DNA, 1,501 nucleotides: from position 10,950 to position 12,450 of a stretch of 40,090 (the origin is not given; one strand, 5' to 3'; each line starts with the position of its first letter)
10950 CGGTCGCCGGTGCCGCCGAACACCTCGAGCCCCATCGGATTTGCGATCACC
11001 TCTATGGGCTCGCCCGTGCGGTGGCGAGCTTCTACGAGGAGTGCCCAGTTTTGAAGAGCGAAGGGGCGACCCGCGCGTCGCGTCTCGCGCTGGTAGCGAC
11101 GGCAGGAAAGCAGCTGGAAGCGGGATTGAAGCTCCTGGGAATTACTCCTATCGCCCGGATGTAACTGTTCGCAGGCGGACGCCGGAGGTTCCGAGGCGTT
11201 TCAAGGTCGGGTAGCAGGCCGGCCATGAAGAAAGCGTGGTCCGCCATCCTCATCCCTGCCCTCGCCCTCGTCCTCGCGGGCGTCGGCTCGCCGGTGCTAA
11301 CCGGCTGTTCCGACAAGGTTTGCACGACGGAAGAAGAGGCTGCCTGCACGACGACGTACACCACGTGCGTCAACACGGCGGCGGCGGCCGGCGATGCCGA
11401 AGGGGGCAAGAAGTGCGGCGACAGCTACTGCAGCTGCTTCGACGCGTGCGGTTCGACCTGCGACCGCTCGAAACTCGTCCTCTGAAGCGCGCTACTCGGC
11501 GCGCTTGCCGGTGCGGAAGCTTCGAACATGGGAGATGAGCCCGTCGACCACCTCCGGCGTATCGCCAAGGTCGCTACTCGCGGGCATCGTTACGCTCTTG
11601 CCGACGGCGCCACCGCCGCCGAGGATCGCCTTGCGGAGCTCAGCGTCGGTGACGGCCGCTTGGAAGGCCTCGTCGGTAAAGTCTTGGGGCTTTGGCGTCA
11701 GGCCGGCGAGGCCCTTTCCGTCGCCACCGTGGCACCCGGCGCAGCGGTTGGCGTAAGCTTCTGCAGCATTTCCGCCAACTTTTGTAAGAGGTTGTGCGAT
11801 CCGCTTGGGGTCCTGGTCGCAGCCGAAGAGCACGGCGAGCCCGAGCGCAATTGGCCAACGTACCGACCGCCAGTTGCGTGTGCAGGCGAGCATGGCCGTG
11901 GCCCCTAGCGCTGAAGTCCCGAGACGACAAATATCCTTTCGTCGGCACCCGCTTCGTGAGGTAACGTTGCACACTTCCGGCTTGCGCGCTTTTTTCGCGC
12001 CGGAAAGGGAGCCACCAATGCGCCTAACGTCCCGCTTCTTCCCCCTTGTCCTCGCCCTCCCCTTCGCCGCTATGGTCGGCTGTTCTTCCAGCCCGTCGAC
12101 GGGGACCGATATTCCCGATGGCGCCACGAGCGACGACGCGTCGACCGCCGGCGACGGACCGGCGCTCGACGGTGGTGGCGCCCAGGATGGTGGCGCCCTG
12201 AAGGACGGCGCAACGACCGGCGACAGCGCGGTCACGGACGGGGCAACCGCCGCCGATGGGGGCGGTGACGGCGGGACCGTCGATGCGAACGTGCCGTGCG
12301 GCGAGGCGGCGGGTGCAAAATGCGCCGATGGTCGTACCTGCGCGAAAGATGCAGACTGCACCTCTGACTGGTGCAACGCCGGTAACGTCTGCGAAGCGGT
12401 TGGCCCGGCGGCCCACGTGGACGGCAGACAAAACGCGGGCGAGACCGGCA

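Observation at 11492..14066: Divergent pair: c-type cytochrome lipoprotein and a Cys-repeat lipoprotein carrying an FGE/SUMF1-like domain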

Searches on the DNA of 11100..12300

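Call 76: search_rna_families(source=window, start=11100, end=12300, threshold=evalue, max_evalue=1)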
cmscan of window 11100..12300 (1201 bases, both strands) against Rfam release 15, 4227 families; matches with E-value up to 1: 1.
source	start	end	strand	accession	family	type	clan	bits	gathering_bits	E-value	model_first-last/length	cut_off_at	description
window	12118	12199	-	RF03691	mir-2765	Gene; miRNA;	-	21.5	58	0.16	1-83/83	no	mir-2765 microRNA precursor family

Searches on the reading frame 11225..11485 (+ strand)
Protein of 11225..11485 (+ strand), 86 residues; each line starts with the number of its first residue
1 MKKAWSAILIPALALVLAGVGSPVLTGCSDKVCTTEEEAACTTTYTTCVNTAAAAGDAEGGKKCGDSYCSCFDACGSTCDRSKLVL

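Call 4: search_protein_families(library=pfam, proteins=[window:11225-11485:+], max_evalue=1)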
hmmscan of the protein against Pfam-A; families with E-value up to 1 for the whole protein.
window:11225-11485:+ (86 aa): 0 families

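Call 5: search_protein_families(library=ncbifam, proteins=[window:11225-11485:+], max_evalue=1)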
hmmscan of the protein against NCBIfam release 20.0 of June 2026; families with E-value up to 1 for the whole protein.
window:11225-11485:+ (86 aa): 3 families
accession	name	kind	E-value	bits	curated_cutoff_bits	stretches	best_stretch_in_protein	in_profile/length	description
TIGR03920.1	T7SS_EccD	equivalog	0.0063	15.4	94.95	1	4-56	196-242/455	type VII secretion integral membrane protein EccD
NF053514.2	JUQZ_fam_ocin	equivalog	0.048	13.9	40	1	1-48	1-47/107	BLB8/JUQZ-1 family protein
NF052551.1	EnvBioLpgNMYCTU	equivalog_domain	0.05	12.9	250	1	1-56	1-51/227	envelope biogenesis lipoprotein LpqN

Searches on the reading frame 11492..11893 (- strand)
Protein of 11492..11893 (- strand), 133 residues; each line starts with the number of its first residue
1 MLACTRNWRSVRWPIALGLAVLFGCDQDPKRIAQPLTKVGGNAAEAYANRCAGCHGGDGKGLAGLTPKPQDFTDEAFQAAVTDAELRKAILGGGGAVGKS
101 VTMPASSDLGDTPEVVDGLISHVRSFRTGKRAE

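Call 4: search_protein_families(library=pfam, proteins=[window:11492-11893:-], max_evalue=1)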
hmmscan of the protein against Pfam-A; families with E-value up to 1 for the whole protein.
window:11492-11893:- (133 aa): 2 families
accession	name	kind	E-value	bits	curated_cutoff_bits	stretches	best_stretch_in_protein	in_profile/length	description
PF13442.11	Cytochrome_CBB3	-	2.4e-05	25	27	1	43-108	6-53/68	Cytochrome C oxidase, cbb3-type, subunit III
PF00034.26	Cytochrom_C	-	2.6e-05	25.9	21.3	1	44-94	5-55/90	Cytochrome c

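Call 5: search_protein_families(library=ncbifam, proteins=[window:11492-11893:-], max_evalue=1)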
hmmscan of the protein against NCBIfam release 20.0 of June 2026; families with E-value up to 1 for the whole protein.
window:11492-11893:- (133 aa): 7 families
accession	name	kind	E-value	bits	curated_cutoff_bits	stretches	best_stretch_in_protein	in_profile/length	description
NF033864.1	cytochrome579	equivalog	0.00026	20.8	280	1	48-92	59-107/179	cytochrome 579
TIGR00782.1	ccoP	equivalog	0.00059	19.2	179.95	1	43-107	206-263/285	cytochrome-c oxidase, cbb3-type subunit III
TIGR03872.1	cytochrome_MoxG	equivalog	0.0018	18.4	147.8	1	42-129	46-124/133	cytochrome c(L), periplasmic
NF045773.1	cytochro_C550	exception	0.002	18.1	125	1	41-81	50-88/118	cytochrome c550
NF045774.1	cytochro_C551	exception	0.0049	16.8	118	1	36-68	35-65/110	cytochrome c551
NF011054.0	PRK14486.1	equivalog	0.023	14.2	447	1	44-97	219-266/294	putative bifunctional cbb3-type cytochrome c oxidase subunit II/cytochrome c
TIGR04494.1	c550_PedF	equivalog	0.065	13.1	122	1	44-105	55-110/133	cytochrome c-550 PedF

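Call 39: find_homologous_proteins(query=window:11492-11893:-, max_evalue=0.001)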
Query window:11492-11893:- (133 aa): 8 proteins with E <= 0.001 among 350 candidates.
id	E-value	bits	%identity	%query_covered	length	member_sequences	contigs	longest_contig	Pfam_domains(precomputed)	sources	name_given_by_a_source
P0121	4.3e-84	297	100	100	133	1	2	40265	PF13442.12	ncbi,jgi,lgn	-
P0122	3.8e-71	255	86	99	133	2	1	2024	PF13442.12,PF00034.27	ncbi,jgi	jgi:hypothetical protein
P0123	5.2e-70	252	85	99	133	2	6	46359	-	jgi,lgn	jgi:mono/diheme cytochrome c family protein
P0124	2.7e-66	240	83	99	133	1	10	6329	-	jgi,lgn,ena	jgi:mono/diheme cytochrome c family protein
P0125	4.7e-62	226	90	86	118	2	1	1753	PF13442.12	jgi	jgi:cytochrome c oxidase cbb3-type subunit 3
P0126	5.9e-57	210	83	86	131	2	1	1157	PF00034.27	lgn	-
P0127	2.3e-20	91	57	62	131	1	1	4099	PF13442.12,PF00034.27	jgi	jgi:cytochrome c5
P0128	1.2e-16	79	53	64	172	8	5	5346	PF00034.27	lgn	-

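Call 40: find_encoding_contigs(protein=P0123, flank=6000, max_places=3)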
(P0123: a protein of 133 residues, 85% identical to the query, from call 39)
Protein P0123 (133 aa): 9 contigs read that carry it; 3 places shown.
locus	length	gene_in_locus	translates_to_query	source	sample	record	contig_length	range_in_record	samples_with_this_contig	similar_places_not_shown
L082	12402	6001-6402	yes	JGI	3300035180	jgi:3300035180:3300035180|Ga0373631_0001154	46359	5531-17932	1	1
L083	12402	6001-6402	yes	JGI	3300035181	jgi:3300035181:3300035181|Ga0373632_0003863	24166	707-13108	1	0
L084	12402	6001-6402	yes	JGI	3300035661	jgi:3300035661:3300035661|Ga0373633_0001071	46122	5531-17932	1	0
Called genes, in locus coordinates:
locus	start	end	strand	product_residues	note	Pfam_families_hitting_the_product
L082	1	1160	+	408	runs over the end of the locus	PF01546:Peptidase_M20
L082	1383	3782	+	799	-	PF02190:LON_substr_bdg, PF00004:AAA, PF07728:AAA_5, PF22667:Lon_lid, PF05362:Lon_C, PF13541:ChlI (weak)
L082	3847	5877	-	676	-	-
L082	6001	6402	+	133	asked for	-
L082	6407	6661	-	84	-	-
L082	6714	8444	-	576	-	PF03485:Arg_tRNA_synt_N, PF00750:tRNA-synt_1d, PF05746:DALR_1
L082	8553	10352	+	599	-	-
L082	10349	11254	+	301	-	PF01575:MaoC_dehydratas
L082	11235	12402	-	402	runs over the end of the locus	PF26514:DUF8173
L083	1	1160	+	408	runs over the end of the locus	PF01546:Peptidase_M20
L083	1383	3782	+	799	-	PF02190:LON_substr_bdg, PF00004:AAA, PF07728:AAA_5, PF22667:Lon_lid, PF05362:Lon_C, PF13541:ChlI (weak)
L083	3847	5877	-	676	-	-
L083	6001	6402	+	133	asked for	-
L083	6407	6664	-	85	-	-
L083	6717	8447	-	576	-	PF03485:Arg_tRNA_synt_N, PF00750:tRNA-synt_1d, PF05746:DALR_1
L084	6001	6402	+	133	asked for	-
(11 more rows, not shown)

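Call 41: find_encoding_contigs(protein=P0127, flank=6000, max_places=3)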
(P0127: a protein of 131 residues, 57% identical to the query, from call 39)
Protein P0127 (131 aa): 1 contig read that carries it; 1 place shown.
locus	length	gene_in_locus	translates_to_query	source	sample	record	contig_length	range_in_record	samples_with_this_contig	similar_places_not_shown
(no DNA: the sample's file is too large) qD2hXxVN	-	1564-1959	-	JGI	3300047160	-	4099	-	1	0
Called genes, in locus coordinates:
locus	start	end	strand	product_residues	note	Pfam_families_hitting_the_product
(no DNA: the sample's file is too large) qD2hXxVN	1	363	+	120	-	?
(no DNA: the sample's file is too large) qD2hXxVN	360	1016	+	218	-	-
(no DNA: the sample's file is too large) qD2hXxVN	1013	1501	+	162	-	-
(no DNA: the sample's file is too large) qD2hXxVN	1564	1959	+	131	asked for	PF13442:Cytochrome_CBB3 (weak), PF00034:Cytochrom_C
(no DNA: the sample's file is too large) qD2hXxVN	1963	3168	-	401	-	-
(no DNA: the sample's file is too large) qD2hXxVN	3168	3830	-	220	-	-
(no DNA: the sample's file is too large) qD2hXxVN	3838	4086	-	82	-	PF00117:GATase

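Call 42: find_encoding_contigs(protein=P0128, flank=6000, max_places=3)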
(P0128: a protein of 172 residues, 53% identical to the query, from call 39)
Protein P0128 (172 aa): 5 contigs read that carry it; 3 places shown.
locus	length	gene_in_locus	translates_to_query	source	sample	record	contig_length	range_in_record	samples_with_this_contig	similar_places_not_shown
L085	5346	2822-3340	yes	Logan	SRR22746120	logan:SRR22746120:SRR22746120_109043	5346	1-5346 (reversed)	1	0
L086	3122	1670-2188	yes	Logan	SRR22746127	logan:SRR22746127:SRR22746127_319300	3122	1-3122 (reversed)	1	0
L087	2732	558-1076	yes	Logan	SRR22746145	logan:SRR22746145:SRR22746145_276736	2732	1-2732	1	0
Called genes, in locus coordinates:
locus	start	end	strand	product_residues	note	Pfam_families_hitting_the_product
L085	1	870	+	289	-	?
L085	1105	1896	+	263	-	PF00106:adh_short, PF08659:KR (weak), PF13561:adh_short_C2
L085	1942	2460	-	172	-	-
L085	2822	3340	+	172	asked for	PF00034:Cytochrom_C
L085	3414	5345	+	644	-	?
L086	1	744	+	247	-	?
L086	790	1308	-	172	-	-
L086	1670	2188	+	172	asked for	PF00034:Cytochrom_C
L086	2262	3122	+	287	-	?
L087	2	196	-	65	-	?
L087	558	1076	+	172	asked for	PF00034:Cytochrom_C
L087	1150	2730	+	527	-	?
